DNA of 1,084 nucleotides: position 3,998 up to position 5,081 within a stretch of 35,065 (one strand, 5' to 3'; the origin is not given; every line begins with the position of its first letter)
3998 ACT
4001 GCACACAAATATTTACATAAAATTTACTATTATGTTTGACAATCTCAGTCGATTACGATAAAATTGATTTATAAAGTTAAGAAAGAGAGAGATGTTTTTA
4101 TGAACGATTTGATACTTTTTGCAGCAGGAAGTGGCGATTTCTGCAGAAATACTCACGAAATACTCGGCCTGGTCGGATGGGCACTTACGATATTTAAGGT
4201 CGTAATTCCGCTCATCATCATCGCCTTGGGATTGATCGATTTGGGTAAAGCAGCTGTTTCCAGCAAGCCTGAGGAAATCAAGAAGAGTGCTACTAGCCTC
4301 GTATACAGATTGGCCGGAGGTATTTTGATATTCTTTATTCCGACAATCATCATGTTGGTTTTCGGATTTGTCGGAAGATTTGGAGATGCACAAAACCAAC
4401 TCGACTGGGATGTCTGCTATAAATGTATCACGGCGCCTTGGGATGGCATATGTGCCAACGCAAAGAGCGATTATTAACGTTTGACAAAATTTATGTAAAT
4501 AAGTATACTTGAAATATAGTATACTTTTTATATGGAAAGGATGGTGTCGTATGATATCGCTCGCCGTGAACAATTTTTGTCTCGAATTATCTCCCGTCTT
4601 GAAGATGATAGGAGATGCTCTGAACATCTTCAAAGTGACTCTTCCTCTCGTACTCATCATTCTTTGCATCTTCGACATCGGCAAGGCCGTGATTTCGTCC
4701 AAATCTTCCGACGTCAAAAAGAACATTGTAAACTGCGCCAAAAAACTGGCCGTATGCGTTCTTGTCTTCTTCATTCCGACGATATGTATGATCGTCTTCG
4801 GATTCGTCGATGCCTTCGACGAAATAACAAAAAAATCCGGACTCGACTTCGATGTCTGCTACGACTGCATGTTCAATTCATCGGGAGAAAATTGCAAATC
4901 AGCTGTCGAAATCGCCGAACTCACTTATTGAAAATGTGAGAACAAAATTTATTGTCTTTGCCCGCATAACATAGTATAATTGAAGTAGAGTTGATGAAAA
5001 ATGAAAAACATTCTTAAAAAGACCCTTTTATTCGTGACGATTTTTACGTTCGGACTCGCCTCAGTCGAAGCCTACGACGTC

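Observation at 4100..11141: Four paralogous VirB2-like modules sharing a conserved cysteine signature (N-proximal Cys plus C-terminal CYxC-x8-C)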

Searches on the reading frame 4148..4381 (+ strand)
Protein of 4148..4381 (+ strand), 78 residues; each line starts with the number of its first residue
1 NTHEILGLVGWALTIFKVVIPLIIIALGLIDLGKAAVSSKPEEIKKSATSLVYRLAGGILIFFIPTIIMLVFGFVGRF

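Call 52: search_protein_representatives(alignment_id=A4)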
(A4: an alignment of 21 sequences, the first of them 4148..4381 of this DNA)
Query: 21 sequences, 78 profile positions. Proteins with E-value up to 0.001 (for the whole library): 9317; up to 1e-10: 3574; up to 1e-30: 1. The best 150 are listed.
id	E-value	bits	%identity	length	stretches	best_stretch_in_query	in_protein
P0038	4.3e-33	129.3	-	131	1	2-78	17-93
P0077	7.5e-29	115.7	-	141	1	2-77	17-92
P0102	1.4e-28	114.8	-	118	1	1-78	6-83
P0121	4.6e-28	113.1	-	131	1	2-78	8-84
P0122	1.3e-27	111.7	-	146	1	2-78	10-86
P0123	3.4e-27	110.4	-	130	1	3-78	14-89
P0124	3.6e-27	110.3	-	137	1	3-78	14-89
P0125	5.9e-27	109.6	-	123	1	2-78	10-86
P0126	4.1e-26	106.9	-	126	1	2-77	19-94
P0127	6.8e-26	106.2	-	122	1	2-76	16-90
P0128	1.2e-24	102.3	-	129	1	2-78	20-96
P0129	3.2e-24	100.9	-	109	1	1-76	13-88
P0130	3.3e-24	100.8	-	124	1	2-78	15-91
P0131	5.1e-24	100.2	-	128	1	2-76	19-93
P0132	9.4e-24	99.3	-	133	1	2-78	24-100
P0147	2.3e-22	94.9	-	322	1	2-76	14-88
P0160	1.8e-21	92.0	-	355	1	2-77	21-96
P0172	4.6e-21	90.7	-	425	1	3-78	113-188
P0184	8.9e-21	89.8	-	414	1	5-76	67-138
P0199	1.9e-20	88.8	-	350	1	2-77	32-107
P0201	2.1e-20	88.6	-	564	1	6-77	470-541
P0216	3.7e-20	87.8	-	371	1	2-76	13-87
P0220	4.9e-20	87.4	-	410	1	2-77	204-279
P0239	1.2e-19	86.2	-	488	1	3-77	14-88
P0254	1.9e-19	85.5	-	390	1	3-76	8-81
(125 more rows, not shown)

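Call 57: find_encoding_contigs(protein=P0172, flank=8000, max_places=2)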
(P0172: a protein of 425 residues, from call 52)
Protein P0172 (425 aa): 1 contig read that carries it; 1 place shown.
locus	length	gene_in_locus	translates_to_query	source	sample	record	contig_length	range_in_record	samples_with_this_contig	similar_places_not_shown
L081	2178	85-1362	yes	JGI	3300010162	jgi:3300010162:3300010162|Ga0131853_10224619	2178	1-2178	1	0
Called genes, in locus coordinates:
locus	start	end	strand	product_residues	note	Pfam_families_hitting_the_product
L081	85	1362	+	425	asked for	-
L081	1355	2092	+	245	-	-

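Call 78: find_homologous_proteins(query=A4, max_evalue=0.00001)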
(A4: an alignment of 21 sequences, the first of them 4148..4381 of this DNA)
Query A4 (21 sequences) (78 aa, profile of the alignment): 969 proteins with E <= 0.00001 among 1959 candidates; the best 120 are listed.
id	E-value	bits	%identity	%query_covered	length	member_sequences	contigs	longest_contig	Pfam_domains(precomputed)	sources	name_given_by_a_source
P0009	1.6e-33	132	90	100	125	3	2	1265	-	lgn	-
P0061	1.9e-33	132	88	96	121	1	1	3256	-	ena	-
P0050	2.0e-33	132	82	100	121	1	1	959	PF18895.6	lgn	-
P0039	2.7e-33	132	85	100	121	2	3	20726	-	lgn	-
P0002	3.0e-33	131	88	100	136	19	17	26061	-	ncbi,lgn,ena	-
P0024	3.2e-33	131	87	100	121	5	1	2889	-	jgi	-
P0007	3.4e-33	131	90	100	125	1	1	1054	-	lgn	-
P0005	3.5e-33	131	91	100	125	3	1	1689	-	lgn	-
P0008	4.0e-33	131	90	100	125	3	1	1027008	-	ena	-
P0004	4.2e-33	131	90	100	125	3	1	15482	-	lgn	-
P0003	5.9e-33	130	96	100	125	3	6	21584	-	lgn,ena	-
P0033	6.6e-33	130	82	100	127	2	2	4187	-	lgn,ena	-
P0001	7.6e-33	130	100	100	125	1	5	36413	-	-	-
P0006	7.8e-33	130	85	100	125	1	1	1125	-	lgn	-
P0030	8.1e-33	130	85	100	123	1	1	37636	-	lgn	-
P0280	1.9e-27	113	57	95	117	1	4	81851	-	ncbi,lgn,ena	-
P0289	2.7e-27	112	49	99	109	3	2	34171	PF18895.6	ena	-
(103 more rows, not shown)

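Call 91: find_encoding_contigs(protein=P0289, flank=10000, max_places=1)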
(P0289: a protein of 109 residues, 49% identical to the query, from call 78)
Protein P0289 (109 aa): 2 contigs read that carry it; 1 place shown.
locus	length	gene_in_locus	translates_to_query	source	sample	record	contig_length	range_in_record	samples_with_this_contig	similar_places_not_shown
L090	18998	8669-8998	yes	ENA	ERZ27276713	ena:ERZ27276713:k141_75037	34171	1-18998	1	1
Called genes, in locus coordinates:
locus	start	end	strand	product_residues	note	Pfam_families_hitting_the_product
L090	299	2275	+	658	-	PF27449:LtaS_N, PF00884:Sulfatase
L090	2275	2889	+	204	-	-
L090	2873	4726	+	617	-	PF03816:LytR_cpsA_psr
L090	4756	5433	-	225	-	-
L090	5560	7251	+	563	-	PF08239:SH3_3, PF00404:Dockerin_1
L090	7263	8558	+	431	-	PF12733:Cadherin-like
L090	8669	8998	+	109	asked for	PF18895:T4SS_pilin (weak)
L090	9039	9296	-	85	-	PF07875:Coat_F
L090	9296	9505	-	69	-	-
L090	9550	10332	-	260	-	PF00149:Metallophos (weak)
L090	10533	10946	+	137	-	PF00164:Ribosom_S12_S23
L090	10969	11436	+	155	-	PF00177:Ribosomal_S7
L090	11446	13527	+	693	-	PF00009:GTP_EFTU, PF03144:GTP_EFTU_D2, PF22042:EF-G_D2, PF14492:EFG_III, PF16658:RF3_C, PF03764:EFG_IV, PF00679:EFG_C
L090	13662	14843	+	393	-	PF00009:GTP_EFTU, PF03144:GTP_EFTU_D2, PF03143:GTP_EFTU_D3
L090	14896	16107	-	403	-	PF02388:FemAB, PF13480:Acetyltransf_6 (faint)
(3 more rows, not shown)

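Call 92: find_encoding_contigs(protein=P0280, flank=10000, max_places=1)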
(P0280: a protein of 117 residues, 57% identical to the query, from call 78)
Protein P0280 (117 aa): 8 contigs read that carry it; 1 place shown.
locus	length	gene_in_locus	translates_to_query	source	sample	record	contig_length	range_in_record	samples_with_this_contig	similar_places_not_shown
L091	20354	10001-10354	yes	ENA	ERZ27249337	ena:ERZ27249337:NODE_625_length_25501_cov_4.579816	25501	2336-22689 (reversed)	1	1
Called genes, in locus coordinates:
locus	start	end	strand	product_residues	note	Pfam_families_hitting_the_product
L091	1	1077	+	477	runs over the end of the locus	PF03600:CitMHS, PF03606:DcuC (weak)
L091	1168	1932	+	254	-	-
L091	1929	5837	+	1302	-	-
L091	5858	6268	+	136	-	PF17424:DUF5411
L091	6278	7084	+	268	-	-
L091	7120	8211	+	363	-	PF00437:T2SSE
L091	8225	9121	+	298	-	-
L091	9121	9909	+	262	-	-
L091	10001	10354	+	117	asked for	-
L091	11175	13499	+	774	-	PF12705:PDDEXK_1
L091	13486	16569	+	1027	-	PF00580:UvrD-helicase, PF01443:Viral_helicase1 (faint), PF13245:AAA_19, PF00580:UvrD-helicase, PF13245:AAA_19 (weak), PF13361:UvrD_C, PF13538:UvrD_C_2 (faint)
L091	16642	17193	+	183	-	PF04011:LemA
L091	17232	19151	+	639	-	PF09972:DUF2207, PF20990:DUF2207_C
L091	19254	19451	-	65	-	-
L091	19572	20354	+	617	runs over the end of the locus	-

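Call 100: search_protein_families(library=pfam, proteins=[P0239, P0172, P0147, P0160, P0199, P0216, P0254, P0220, P0184, P0201], max_evalue=0.001)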
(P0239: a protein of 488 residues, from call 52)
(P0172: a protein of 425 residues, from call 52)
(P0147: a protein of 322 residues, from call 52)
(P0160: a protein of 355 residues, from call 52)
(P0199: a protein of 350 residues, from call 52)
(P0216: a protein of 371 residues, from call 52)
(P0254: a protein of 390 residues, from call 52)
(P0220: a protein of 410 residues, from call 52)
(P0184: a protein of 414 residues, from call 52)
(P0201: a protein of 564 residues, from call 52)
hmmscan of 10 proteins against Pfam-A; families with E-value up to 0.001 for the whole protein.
P0239 (488 aa): 1 family
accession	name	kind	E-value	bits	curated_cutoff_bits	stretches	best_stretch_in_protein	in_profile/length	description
PF01551.29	Peptidase_M23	-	7.6e-10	39.3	28.7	1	346-457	2-88/96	Peptidase family M23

P0172 (425 aa): 0 families

P0147 (322 aa): 1 family
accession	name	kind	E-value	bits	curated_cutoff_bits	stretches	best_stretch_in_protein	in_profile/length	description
PF13529.12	Peptidase_C39_2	-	1.7e-09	38.8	24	1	163-288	3-138/143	Peptidase_C39 like family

P0160 (355 aa): 1 family
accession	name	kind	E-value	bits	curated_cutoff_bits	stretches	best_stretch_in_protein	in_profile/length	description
PF01520.23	Amidase_3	-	4.7e-13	50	27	1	160-351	1-173/174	N-acetylmuramoyl-L-alanine amidase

P0199 (350 aa): 1 family
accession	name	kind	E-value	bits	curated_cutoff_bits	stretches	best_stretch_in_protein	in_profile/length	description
PF13529.12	Peptidase_C39_2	-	0.00063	20.8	24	0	185-300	4-127/143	Peptidase_C39 like family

P0216 (371 aa): 0 families

P0254 (390 aa): 3 families
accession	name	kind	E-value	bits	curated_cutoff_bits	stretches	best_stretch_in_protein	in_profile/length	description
PF13472.12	Lipase_GDSL_2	-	2.4e-09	38.4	32.9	1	264-381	64-178/178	GDSL-like Lipase/Acylhydrolase family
PF00657.28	Lipase_GDSL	-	6e-09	36.8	23.6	1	259-386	73-208/208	GDSL-like Lipase/Acylhydrolase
PF17182.10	OSK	-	0.00026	20.8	27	1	243-354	51-150/202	OSK domain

P0220 (410 aa): 0 families

P0184 (414 aa): 6 families
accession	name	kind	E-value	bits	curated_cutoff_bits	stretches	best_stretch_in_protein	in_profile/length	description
PF00326.27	Peptidase_S9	-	7.4e-06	26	22.6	1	293-348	49-104/213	Prolyl oligopeptidase family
PF02230.22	Abhydrolase_2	-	9.6e-06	26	23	0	289-346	87-143/217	Phospholipase/Carboxylesterase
PF00756.26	Esterase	-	2.5e-05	24.6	22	1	294-346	101-153/251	Putative esterase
PF20434.5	BD-FAE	-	0.00013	22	26.8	1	225-319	3-100/215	BD-FAE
PF01738.24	DLH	-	0.00018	21.6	21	1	295-366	84-158/217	Dienelactone hydrolase family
PF00561.26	Abhydrolase_1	-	0.00019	21.6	25.8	1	306-341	67-102/245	alpha/beta hydrolase fold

P0201 (564 aa): 0 families

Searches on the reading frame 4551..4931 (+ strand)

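Call 4: search_protein_families(library=pfam, proteins=[window:4551-4931:+], max_evalue=1)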
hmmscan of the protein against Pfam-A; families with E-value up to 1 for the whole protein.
window:4551-4931:+ (126 aa): 4 families
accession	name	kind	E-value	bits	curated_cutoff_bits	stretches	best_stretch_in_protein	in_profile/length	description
PF00001.26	7tm_1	-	0.00013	22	30.5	1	23-97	156-239/260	7 transmembrane receptor (rhodopsin family)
PF01534.23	Frizzled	-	0.015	15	22.3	1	33-116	198-282/322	Frizzled/Smoothened family membrane region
PF19897.4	DUF6370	-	0.045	14.3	25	1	102-126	6-30/75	Family of unknown function (DUF6370)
PF11857.13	DUF3377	-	0.083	13.3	26.5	1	24-66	27-68/72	Domain of unknown function (DUF3377)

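Call 5: search_protein_families(library=ncbifam, proteins=[window:4551-4931:+], max_evalue=1)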
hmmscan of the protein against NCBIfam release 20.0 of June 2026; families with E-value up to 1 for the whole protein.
window:4551-4931:+ (126 aa): 4 families
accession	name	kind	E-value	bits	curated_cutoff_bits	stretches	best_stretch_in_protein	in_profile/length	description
NF045889.1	ICE_Mbov_0396_TM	equivalog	0.0048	16.4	70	1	33-111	65-144/306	Mbov_0396 family ICE element transmembrane protein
NF045848.1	MMCAP2_0566_fam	domain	0.013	14.8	90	1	33-91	67-125/322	MMCAP2_0566 family conjugal transfer protein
NF045951.1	MAG0110_fam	subfamily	0.015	14.6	98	1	23-92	77-139/237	MAG0110 family membrane protein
NF045849.1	ICE_MMCAP2_0565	equivalog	0.3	10.8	40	1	15-84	8-78/80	Mbov_0395 family pilin-like conjugal transfer protein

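Call 81: search_protein_families(library=phrogs, proteins=[window:4551-4931:+], max_evalue=0.1)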
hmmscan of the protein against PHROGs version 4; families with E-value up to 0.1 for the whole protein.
window:4551-4931:+ (126 aa): 0 families
